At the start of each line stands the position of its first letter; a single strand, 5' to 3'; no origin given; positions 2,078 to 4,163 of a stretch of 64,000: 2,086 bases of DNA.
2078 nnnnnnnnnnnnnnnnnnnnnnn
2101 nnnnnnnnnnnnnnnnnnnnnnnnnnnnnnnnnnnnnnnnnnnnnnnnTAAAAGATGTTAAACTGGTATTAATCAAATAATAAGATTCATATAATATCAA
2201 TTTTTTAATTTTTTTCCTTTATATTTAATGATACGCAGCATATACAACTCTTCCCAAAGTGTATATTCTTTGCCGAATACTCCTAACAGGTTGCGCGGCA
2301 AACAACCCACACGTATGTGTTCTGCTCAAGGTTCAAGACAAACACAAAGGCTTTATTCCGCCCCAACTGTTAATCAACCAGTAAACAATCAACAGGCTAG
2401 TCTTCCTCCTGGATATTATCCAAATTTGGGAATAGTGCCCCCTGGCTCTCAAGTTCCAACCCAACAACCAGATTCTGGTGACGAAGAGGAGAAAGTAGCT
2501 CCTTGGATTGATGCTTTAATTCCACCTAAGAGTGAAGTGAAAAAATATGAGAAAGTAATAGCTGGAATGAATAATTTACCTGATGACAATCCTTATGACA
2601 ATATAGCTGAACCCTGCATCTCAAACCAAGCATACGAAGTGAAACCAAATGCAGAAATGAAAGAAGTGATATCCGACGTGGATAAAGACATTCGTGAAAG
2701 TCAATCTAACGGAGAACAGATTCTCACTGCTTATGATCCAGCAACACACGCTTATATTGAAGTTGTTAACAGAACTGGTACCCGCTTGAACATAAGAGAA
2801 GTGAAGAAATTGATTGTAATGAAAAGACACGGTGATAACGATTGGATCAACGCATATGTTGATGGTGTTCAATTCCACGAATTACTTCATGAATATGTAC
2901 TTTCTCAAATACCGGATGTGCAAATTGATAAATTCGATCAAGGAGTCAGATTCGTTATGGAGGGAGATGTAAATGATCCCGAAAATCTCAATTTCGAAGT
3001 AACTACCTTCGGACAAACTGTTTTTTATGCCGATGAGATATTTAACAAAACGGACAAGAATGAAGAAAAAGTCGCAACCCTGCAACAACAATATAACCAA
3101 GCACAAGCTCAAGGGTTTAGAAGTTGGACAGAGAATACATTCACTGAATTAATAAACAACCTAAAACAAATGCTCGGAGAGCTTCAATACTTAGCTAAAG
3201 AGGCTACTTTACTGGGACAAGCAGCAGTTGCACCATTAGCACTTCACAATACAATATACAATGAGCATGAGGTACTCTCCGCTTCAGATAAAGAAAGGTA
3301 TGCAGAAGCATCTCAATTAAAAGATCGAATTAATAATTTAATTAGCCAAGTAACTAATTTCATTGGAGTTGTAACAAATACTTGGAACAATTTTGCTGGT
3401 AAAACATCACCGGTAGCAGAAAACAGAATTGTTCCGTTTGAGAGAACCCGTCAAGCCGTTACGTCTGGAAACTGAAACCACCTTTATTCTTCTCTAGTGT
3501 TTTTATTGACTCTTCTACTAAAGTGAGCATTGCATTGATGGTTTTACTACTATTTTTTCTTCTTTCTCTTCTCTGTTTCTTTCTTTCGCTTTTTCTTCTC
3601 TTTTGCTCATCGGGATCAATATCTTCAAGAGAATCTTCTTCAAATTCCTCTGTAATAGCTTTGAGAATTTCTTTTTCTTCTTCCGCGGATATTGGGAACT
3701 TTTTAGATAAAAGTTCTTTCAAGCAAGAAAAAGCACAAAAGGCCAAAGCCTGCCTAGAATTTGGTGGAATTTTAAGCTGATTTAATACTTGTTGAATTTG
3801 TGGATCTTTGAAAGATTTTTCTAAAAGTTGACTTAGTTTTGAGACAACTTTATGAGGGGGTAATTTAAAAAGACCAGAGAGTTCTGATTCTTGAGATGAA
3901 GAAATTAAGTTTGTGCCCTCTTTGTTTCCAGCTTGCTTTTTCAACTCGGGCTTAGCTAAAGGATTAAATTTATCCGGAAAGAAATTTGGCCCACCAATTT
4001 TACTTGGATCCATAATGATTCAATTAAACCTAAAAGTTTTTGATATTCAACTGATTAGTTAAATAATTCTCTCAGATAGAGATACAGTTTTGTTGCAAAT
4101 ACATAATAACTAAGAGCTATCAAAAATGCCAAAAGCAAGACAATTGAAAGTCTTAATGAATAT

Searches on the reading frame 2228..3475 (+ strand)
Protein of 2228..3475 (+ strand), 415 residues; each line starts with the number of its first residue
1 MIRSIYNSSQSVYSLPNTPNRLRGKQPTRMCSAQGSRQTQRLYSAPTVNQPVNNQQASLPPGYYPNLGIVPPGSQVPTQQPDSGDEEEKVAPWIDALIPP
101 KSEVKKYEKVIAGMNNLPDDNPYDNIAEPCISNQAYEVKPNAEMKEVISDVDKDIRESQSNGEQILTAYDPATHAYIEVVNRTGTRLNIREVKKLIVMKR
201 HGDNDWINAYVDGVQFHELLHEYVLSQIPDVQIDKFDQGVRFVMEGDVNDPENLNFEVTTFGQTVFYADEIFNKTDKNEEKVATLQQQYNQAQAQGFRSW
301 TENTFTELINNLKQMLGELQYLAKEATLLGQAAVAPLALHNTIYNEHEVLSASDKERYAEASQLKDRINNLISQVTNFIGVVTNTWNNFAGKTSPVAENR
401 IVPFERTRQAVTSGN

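Call 3: search_protein_families(library=pfam, proteins=[window:2228-3475:+], max_evalue=1)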
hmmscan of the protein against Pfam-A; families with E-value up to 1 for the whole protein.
window:2228-3475:+ (415 aa): 5 families
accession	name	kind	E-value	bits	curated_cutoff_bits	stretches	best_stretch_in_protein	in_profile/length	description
PF02151.25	UVR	-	0.01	16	21.5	1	352-371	14-33/36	UvrB/uvrC motif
PF09403.15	FadA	-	0.014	16.2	28.5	1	272-325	31-84/99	Adhesion protein FadA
PF25600.1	TRIM_CC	-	0.08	13.2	30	1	277-320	3-48/142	TRIM protein coiled-coil region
PF10732.14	DUF2524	-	0.17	12.6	25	1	272-327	8-61/84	Protein of unknown function (DUF2524)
PF21856.2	EspB_PPE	-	0.34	11.5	27.7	1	279-366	28-115/152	ESX-1 secretion-associated protein EspB, PPE domain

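Call 4: search_protein_families(library=ncbifam, proteins=[window:2228-3475:+], max_evalue=1)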
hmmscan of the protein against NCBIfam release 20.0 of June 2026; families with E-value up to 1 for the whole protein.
window:2228-3475:+ (415 aa): 0 families

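Call 32: find_homologous_proteins(query=window:2228-3475:+, max_evalue=0.001)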
Query window:2228-3475:+ (415 aa): 3 proteins with E <= 0.001 among 2674 candidates.
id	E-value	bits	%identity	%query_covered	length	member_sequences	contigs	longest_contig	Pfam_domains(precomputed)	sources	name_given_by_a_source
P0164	9.2e-277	935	100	100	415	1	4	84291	-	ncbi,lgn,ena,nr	ncbi:MAG: hypothetical protein QNJ31_04585 [Candidatus Caenarcaniphilales bacterium]|nr:hypothetical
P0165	2.8e-91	325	44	99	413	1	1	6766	-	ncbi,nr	ncbi:MAG: hypothetical protein SFU25_06690 [Candidatus Caenarcaniphilales bacterium]|nr:hypothetical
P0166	1.4e-75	273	41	93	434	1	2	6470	-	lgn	-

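Call 37: find_homologous_proteins(query=A5, max_evalue=0.001)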
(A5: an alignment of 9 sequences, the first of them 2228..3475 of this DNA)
Query A5 (9 sequences) (415 aa, profile of the alignment): 5 proteins with E <= 0.001 among 6566 candidates.
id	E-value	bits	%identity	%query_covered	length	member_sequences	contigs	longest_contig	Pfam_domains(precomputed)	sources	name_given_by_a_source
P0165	9.2e-168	576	44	99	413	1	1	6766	-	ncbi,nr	ncbi:MAG: hypothetical protein SFU25_06690 [Candidatus Caenarcaniphilales bacterium]|nr:hypothetical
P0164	2.0e-161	556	100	100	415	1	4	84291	-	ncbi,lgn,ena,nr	ncbi:MAG: hypothetical protein QNJ31_04585 [Candidatus Caenarcaniphilales bacterium]|nr:hypothetical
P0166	2.3e-156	539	41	93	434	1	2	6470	-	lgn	-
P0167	3.5e-137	476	26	63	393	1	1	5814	-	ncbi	-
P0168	5.1e-132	459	25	65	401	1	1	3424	-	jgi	jgi:hypothetical protein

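Call 40: search_protein_families(library=phrogs, proteins=[window:2228-3475:+], max_evalue=0.1)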
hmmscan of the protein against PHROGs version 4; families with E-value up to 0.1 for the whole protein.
window:2228-3475:+ (415 aa): 0 families

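Call 41: search_protein_families(library=padloc, proteins=[window:2228-3475:+], max_evalue=0.1)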
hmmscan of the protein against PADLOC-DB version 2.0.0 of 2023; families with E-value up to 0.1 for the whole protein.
window:2228-3475:+ (415 aa): 0 families

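Call 46: predict_structure(alignment_id=A6)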
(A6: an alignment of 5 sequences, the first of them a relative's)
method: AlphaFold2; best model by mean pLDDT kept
length: 415 residues; sequences in the alignment: 5
mean_pLDDT: 58.8   pTM: 0.57
mean pLDDT of the five models: 58.8, 54.5, 52.1, 49.0, 46.8
residues with pLDDT >= 90: 50; 70-90: 100; 50-70: 114; < 50: 151
segments of 3 or more residues with pLDDT < 50: 1-87, 120-129, 147-170, 200-205, 261-265, 402-415
pLDDT, mean of each block of 10 residues (from residue 1): 27 26 23 23 24 24 26 29 40 81 83 66 43 50 50 39 42 56 57 56 51 66 77 60 57 55 59 91 94 87 88 92 90 83 68 77 91 94 83 55 43 30
secondary structure, 60 per line:
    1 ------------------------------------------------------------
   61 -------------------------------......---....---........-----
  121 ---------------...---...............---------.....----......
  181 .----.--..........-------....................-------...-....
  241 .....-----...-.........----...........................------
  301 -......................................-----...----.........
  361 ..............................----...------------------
elements in order: H92-97 H101-104 H108-115 E136-138 H142-156 E166-170 E175-181 H189-198 H206-225 E237-245 E255-263 H268-294 H302-339 H352-390

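Call 65: search_solved_structures(query=A5, max_evalue=10, show_alignments=3)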
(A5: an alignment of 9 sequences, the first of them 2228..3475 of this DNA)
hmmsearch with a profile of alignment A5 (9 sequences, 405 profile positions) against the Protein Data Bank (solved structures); distinct sequences matched with E-value up to 10: 6.
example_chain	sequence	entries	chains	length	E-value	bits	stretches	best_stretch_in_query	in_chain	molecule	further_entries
6y07_A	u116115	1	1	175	0.0035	19.5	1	260-321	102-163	sohair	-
5j73_A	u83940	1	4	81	0.012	17.8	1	258-321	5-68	protein design 2L4HC2_9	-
5j2l_B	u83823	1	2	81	0.068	15.3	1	81-153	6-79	protein design 2L4HC2_11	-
5gwm_A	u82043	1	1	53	0.49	12.4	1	343-380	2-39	Metabotropic GABA-B receptor subtype 1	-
9jr0_A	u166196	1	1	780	1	11.4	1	337-378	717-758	Metabotropic GABA-B receptor subtype 1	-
8w6e_A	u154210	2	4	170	4.3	9.3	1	266-320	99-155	HBC599 in complex with wFAP1.1 | wFAP1.1 structure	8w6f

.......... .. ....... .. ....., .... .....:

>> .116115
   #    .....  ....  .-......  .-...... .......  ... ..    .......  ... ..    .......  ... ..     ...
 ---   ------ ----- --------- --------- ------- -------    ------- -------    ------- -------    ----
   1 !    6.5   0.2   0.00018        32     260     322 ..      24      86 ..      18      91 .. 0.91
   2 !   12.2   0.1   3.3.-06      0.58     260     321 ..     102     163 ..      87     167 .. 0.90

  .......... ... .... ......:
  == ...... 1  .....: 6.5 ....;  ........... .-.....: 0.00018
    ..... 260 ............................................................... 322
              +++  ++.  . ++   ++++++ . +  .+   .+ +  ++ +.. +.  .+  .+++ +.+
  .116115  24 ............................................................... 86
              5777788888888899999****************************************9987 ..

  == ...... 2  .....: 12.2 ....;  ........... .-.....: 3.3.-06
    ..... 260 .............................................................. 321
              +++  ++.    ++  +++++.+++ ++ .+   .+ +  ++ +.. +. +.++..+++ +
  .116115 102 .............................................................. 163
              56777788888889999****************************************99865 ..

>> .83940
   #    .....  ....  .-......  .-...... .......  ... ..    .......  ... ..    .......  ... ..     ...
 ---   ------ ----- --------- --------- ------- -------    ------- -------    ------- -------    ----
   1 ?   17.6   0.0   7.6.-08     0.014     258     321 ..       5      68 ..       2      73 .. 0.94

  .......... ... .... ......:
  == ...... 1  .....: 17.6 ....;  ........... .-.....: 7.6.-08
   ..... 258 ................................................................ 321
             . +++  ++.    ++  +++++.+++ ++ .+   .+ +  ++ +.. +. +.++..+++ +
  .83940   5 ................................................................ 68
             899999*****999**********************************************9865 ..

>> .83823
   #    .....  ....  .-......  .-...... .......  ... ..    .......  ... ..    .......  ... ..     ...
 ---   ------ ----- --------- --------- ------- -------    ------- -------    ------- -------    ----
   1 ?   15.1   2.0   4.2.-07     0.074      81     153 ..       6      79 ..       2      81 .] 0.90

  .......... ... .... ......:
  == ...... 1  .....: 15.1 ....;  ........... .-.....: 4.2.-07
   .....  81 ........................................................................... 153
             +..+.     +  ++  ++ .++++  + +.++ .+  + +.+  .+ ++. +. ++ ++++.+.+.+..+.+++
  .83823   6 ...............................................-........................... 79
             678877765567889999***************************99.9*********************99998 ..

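Call 69: search_protein_families(library=pfam, alignment_id=A5, max_evalue=1)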
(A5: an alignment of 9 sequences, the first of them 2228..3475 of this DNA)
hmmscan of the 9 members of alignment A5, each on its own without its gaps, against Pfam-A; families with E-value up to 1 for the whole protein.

A. member 1, window:2228-3475:+ (415 aa): 5 families
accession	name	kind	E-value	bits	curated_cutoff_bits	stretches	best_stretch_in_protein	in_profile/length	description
PF02151.25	UVR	-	0.01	16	21.5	1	352-371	14-33/36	UvrB/uvrC motif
PF09403.15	FadA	-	0.014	16.2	28.5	1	272-325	31-84/99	Adhesion protein FadA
PF25600.1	TRIM_CC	-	0.08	13.2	30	1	277-320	3-48/142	TRIM protein coiled-coil region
PF10732.14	DUF2524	-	0.17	12.6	25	1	272-327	8-61/84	Protein of unknown function (DUF2524)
PF21856.2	EspB_PPE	-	0.34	11.5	27.7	1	279-366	28-115/152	ESX-1 secretion-associated protein EspB, PPE domain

B. families by the number of members that match (of 9 scanned): 11 families
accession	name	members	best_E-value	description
PF02151.25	UVR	1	0.01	UvrB/uvrC motif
PF09403.15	FadA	1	0.014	Adhesion protein FadA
PF05746.21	DALR_1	1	0.042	DALR anticodon binding domain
PF25600.1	TRIM_CC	1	0.08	TRIM protein coiled-coil region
PF03338.20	Pox_J1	1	0.083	Poxvirus J1 protein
PF06013.18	WXG100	1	0.11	Proteins of 100 residues with WXG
PF06589.16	CRA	1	0.15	Circumsporozoite-related antigen (CRA)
PF10732.14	DUF2524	1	0.17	Protein of unknown function (DUF2524)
PF12006.13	DUF3500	1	0.21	Protein of unknown function (DUF3500)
PF21856.2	EspB_PPE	1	0.34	ESX-1 secretion-associated protein EspB, PPE domain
PF11878.13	DOCK_C-D_N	1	0.55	Dedicator of cytokinesis C/D, N terminal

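Call 71: fold_search(model_id=the predicted structure, library=pdb)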
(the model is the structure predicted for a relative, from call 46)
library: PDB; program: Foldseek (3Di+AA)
matches with E <= 10: 251; with E <= 0.001: 0
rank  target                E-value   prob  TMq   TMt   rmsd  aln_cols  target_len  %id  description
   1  6avz_B                4.1e-01  0.18  0.17  0.19  13.8       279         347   11  Crystal structure of the HopQ-CEACAM3 WT complex (released 2018-05-16)
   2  9a72_A                8.2e-01  0.16  0.16  0.21  44.8       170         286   14  Integrative model of YFMS-CHEW by crosslinking MS and deep learning (released 2024-09-18)
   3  3rpu_B                9.1e-01  0.54  0.19  0.24   6.3       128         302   15  Crystal structure of the MukE-MukF complex (released 2012-03-14)
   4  6z1p_As               9.5e-01  0.08  0.13  0.20  33.0       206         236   14  Structure of the mitochondrial ribosome from Tetrahymena thermophila (released 2020-06-24)
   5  9tvu_c                9.5e-01  0.06  0.14  0.10  35.1       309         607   10  Structure of the Chlamydomonas reinhardtii chlororibosome (released 2026-02-18)
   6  5cwm                  1.1e+00  0.07  0.11  0.17  24.9       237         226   10  Crystal structure of de novo designed helical repeat protein DHR64 (released 2015-12-16)
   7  7e40_B                1.2e+00  0.12  0.17  0.20  18.0       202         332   10  Mechanism of Phosphate Sensing and Signaling Revealed by Rice SPX1-PHR2 Complex Structure (released 2021-11-10)
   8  6f5d_G                1.2e+00  0.05  0.14  0.18  31.4       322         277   10  Trypanosoma brucei F1-ATPase (released 2018-02-21)
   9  8zah_B                1.3e+00  0.07  0.13  0.20  16.3       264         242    9  Crystal structure of the channel protein CorA from Campylobacter jejuni (released 2024-06-19)
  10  5klg_A                1.3e+00  0.06  0.09  0.14  22.1       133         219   16  Structure of CavAb(W195Y) in complex with Br-dihydropyridine derivative UK-59811 (released 2016-08-31)
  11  5ijj_B                1.4e+00  0.54  0.20  0.44   6.2       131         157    9  Structure of the SPX domain of Chaetomium thermophilum Glycerophosphodiester Phosphodiesterase 1 in complex with inosi (released 2016-04-27)
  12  5krw_MODEL_1_A        1.4e+00  0.15  0.11  0.26  16.8       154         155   10  Recognition and targeting mechanisms by chaperones in flagella assembly and operation (released 2016-08-17)
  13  8zak_B                1.4e+00  0.14  0.19  0.29  16.1       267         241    9  Crystal structure of the channel protein CorA from Campylobacter jejuni in complex with Ni2+ (released 2024-06-19)
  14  5n77_C                1.5e+00  0.08  0.17  0.24  18.1       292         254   10  Crystal structure of the cytosolic domain of the CorA magnesium channel from Escherichia coli in complex with magnesiu (released 2017-07-12)
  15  8s1u_H                1.5e+00  0.04  0.11  0.10  31.8       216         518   12  YlmH bound to stalled 50S subunits with RqcH and PtRNA (released 2024-06-12)
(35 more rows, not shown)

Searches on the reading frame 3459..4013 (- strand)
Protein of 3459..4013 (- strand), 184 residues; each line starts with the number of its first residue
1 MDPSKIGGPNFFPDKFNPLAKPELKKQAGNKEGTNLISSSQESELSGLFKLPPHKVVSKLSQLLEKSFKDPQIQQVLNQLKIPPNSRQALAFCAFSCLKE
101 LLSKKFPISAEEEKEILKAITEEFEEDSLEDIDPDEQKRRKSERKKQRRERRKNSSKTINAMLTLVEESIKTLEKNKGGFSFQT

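Call 3: search_protein_families(library=pfam, proteins=[window:3459-4013:-], max_evalue=1)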
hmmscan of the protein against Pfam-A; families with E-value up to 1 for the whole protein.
window:3459-4013:- (184 aa): 5 families
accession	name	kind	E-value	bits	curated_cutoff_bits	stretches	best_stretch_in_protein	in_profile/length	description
PF10098.14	DUF2336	-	0.0001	22.3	34.6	1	60-162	71-169/262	Uncharacterised protein conserved in bacteria (DUF2336)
PF15828.10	RDD1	-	0.0041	17.7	27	1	129-164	20-52/77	Required for drug-induced death protein 1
PF11109.13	RFamide_26RFa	-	0.033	15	25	1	136-183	82-128/131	Orexigenic neuropeptide Qrfp/P518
PF14413.11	Thg1C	-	0.097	13.4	26.3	1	86-153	38-106/116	Thg1 C terminal domain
PF14164.11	YqzH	-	0.28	11.7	30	1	106-132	24-50/64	YqzH-like protein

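Call 4: search_protein_families(library=ncbifam, proteins=[window:3459-4013:-], max_evalue=1)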
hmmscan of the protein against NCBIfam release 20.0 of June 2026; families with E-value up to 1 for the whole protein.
window:3459-4013:- (184 aa): 2 families
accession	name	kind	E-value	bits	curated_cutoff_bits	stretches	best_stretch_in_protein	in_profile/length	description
NF058632.1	SerThrKinPrkT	equivalog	0.14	11.1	280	1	96-164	238-308/322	serine/threonine protein kinase PrkT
NF008805.1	PRK11824.1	equivalog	0.22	9.8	471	1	63-175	183-293/683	polyribonucleotide nucleotidyltransferase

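Call 40: search_protein_families(library=phrogs, proteins=[window:3459-4013:-], max_evalue=0.1)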
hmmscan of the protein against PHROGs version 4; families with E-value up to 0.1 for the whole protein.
window:3459-4013:- (184 aa): 2 families
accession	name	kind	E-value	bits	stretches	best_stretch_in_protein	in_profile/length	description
phrog_2196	-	unknown function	0.071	14.1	0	150-175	37-62/74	-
phrog_2412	-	unknown function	0.09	13.8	0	59-167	42-142/150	-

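Call 41: search_protein_families(library=padloc, proteins=[window:3459-4013:-], max_evalue=0.1)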
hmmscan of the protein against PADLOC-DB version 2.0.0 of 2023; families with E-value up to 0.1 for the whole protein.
window:3459-4013:- (184 aa): 2 families
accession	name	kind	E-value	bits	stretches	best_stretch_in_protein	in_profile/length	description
PDLC03303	MTase_II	-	0.021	11.3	1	94-171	465-544/668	Type II methyltransferase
PDLC00573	JetB3|JetB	-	0.025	11.7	0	49-80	15-46/254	Unknown function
